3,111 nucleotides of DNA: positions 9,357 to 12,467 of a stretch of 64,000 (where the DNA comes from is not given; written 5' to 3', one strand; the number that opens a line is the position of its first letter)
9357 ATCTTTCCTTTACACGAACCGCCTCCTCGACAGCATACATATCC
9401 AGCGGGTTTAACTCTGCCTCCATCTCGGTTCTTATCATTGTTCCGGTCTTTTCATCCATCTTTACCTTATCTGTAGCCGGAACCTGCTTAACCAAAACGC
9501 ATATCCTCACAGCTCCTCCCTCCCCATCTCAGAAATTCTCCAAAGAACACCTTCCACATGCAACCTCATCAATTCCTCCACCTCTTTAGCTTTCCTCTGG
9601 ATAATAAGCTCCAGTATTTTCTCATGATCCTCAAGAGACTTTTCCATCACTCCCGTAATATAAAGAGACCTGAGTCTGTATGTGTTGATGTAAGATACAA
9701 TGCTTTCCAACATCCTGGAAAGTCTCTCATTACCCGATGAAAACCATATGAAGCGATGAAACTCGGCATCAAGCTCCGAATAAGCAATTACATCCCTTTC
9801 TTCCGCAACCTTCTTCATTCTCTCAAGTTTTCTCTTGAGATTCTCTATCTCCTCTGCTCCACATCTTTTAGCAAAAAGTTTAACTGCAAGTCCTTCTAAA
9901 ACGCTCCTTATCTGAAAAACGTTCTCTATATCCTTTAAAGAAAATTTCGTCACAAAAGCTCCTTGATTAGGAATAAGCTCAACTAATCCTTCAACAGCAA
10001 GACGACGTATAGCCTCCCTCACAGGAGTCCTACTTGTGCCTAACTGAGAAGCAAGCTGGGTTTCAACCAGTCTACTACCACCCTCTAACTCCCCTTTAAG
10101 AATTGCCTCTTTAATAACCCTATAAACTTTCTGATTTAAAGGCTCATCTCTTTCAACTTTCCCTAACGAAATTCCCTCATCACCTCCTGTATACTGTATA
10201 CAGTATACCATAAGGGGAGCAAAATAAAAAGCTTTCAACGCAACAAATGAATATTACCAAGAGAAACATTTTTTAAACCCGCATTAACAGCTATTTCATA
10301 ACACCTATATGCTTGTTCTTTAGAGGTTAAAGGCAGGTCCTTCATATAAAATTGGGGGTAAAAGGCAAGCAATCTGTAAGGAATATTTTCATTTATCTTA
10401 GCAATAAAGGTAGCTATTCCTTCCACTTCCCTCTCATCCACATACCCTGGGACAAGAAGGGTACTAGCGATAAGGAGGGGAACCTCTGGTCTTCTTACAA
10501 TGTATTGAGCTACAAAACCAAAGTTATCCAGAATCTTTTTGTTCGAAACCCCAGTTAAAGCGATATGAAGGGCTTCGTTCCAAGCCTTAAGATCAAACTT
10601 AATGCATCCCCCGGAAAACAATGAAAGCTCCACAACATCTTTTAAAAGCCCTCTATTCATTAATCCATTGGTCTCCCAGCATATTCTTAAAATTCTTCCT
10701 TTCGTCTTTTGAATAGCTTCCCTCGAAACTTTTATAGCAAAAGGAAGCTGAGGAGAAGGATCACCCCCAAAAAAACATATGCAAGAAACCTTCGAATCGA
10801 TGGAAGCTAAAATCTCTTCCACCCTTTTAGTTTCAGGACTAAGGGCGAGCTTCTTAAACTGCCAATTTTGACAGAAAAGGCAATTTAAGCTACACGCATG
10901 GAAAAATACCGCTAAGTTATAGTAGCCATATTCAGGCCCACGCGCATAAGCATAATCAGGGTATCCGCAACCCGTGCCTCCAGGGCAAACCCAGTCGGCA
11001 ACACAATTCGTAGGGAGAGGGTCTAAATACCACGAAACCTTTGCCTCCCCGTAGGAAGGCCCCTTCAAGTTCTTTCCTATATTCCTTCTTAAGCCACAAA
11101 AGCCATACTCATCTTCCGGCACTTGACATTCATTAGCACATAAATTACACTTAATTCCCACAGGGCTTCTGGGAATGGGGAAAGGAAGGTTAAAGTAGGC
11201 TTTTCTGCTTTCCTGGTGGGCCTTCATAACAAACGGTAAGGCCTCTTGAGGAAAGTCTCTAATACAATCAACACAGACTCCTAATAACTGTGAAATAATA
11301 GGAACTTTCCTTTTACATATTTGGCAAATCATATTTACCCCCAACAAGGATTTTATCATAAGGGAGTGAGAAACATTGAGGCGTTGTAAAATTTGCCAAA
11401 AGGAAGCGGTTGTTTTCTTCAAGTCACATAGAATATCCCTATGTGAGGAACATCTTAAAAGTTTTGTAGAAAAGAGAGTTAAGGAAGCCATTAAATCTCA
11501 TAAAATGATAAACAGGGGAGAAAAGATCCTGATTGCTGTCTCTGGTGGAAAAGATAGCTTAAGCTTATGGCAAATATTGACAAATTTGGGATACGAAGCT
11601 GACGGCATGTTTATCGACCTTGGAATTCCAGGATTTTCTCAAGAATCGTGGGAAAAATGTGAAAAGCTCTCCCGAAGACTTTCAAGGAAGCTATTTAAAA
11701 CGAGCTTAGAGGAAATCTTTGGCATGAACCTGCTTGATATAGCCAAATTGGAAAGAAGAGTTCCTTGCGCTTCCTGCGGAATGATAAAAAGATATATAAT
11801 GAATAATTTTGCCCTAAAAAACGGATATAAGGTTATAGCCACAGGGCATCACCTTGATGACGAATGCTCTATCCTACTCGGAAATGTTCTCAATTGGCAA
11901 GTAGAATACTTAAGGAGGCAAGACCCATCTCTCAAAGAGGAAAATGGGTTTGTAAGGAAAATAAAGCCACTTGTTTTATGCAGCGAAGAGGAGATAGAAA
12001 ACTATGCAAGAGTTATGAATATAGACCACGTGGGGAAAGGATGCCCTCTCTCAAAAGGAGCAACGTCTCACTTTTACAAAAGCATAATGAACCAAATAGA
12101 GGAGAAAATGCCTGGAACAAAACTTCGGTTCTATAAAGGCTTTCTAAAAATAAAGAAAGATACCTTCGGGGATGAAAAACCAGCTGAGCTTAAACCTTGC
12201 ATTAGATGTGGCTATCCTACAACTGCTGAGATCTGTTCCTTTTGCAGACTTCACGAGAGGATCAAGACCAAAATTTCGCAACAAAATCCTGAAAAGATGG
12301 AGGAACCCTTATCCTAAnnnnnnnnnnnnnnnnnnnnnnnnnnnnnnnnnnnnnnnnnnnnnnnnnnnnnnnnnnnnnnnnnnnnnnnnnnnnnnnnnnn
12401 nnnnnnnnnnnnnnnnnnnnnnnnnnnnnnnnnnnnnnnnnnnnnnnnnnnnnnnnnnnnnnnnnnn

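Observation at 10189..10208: Perfect triple-GTATAC 20-nt palindrome at the start of the lactate-cluster GntR regulator gene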

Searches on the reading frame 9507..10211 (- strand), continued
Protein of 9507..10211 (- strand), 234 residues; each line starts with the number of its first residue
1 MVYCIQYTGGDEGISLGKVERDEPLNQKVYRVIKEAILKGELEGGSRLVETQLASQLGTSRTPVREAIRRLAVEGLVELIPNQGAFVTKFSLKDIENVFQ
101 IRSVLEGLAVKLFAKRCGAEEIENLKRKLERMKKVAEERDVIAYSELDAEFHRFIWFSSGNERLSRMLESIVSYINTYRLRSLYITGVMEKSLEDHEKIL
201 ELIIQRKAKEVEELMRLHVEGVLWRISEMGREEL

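Call 68: find_encoding_contigs(protein=P0017, flank=3000, max_places=1)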
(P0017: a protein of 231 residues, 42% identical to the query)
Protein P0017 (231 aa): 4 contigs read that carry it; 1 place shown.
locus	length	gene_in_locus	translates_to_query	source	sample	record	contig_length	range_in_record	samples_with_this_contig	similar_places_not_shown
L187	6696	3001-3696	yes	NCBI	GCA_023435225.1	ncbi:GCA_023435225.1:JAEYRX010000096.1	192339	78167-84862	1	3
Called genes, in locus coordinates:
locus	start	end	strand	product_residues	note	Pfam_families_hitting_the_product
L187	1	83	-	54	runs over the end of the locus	-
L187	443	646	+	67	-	PF11127:YgaP-like_TM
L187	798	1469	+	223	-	PF00702:Hydrolase (faint), PF02358:Trehalose_PPase (faint), PF08282:Hydrolase_3, PF12710:HAD (faint), PF05116:S6PP, PF08282:Hydrolase_3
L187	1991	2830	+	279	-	PF00288:GHMP_kinases_N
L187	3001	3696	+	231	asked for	PF00392:GntR, PF13412:HTH_24 (faint), PF07729:FCD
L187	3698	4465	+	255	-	PF00483:NTP_transferase (weak), PF01128:IspD (weak), PF01983:CofC (weak), PF12804:NTP_transf_3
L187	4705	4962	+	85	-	PF04026:SpoVG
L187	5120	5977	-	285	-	PF20181:DUF6544, PF21900:DUF6920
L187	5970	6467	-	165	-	PF21984:DnaD_N (weak)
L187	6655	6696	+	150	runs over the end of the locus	PF12802:MarR_2, PF22381:Staph_reg_Sar_Rot (weak), PF01047:MarR, PF13463:HTH_27 (weak)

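Call 69: find_encoding_contigs(protein=P0027, flank=3000, max_places=1)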
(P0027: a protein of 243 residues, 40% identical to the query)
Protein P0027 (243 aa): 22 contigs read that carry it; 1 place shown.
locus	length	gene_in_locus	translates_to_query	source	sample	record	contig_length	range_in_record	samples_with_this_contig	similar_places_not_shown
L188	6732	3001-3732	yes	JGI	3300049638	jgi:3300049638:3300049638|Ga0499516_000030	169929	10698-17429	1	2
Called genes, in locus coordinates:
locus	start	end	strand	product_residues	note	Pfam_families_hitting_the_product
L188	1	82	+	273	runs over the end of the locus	PF00005:ABC_tran, PF02463:SMC_N (faint), PF13304:AAA_21 (faint)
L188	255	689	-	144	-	PF01613:Flavin_Reduct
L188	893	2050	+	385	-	PF13354:Beta-lactamase2, PF00144:Beta-lactamase (faint), PF00768:Peptidase_S11, PF07943:PBP5_C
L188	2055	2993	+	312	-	PF00288:GHMP_kinases_N, PF08544:GHMP_kinases_C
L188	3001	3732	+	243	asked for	PF00392:GntR, PF07729:FCD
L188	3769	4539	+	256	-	PF01128:IspD, PF12804:NTP_transf_3, PF02348:CTP_transf_3 (weak)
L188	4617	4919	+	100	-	PF04026:SpoVG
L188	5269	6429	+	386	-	PF02595:Gly_kinase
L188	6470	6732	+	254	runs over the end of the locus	PF00165:HTH_AraC (weak), PF12833:HTH_18, PF00165:HTH_AraC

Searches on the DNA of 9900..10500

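Call 71: search_rna_families(source=window, start=9900, end=10500, threshold=evalue, max_evalue=1)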
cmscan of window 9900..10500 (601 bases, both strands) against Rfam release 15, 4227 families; matches with E-value up to 1: 1.
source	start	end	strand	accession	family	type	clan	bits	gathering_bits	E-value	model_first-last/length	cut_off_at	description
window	10142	10184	-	RF01122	sR39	Gene; snRNA; snoRNA; CD-box;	-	14.4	50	0.46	1-56/56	no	Small nucleolar RNA sR39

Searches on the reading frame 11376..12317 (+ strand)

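Call 7: search_protein_families(library=pfam, proteins=[window:11376-12317:+])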
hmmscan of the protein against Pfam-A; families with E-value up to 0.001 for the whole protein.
window:11376-12317:+ (313 aa): 2 families
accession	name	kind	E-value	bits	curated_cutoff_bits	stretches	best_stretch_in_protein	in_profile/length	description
PF01171.26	ATP_bind_3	-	6.1e-11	42.8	27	1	50-218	1-163/182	PP-loop family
PF22082.2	TtuA_LIM_N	-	4e-07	30.4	27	1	3-27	1-25/26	2-thiouridine synthetase TtuA, N-terminal LIM domain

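Call 8: search_protein_families(library=ncbifam, proteins=[window:11376-12317:+])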
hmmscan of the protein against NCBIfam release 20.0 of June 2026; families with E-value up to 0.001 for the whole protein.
window:11376-12317:+ (313 aa): 8 families
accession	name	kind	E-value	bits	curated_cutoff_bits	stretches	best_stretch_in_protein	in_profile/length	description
NF049949.1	tRNAsynTtuAPyrococ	equivalog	1.5e-86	290.2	450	1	3-293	2-290/292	tRNA-5-methyluridine(54) 2-sulfurtransferase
NF047749.1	tRNAThiolNcsA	equivalog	8.1e-39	133.6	500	1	4-297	3-320/322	tRNA 2-thiolation protein NcsA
NF007972.0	PRK10696.1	equivalog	2.2e-27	96.1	272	1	17-269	10-261/295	tRNA 2-thiocytidine(32) synthetase TtcA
TIGR00269.1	TIGR00269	hypoth_equivalog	1.7e-17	63.6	62.75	1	193-295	1-103/104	TIGR00269 family protein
TIGR02432.1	lysidine_TilS_N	equivalog_domain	1.1e-12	48.3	93.6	1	50-218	1-167/189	tRNA lysidine(34) synthetase TilS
NF001138.1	PRK00143.1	equivalog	4.2e-05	22.7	284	1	50-161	1-124/345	tRNA 2-thiouridine(34) synthase MnmA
NF010368.0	PRK13795.1-3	equivalog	0.00045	18.6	588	1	30-145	227-346/635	hypothetical protein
NF011259.0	PRK14665.1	equivalog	0.00065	18.7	364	1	44-160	1-123/360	tRNA 2-thiouridine(34) synthase MnmA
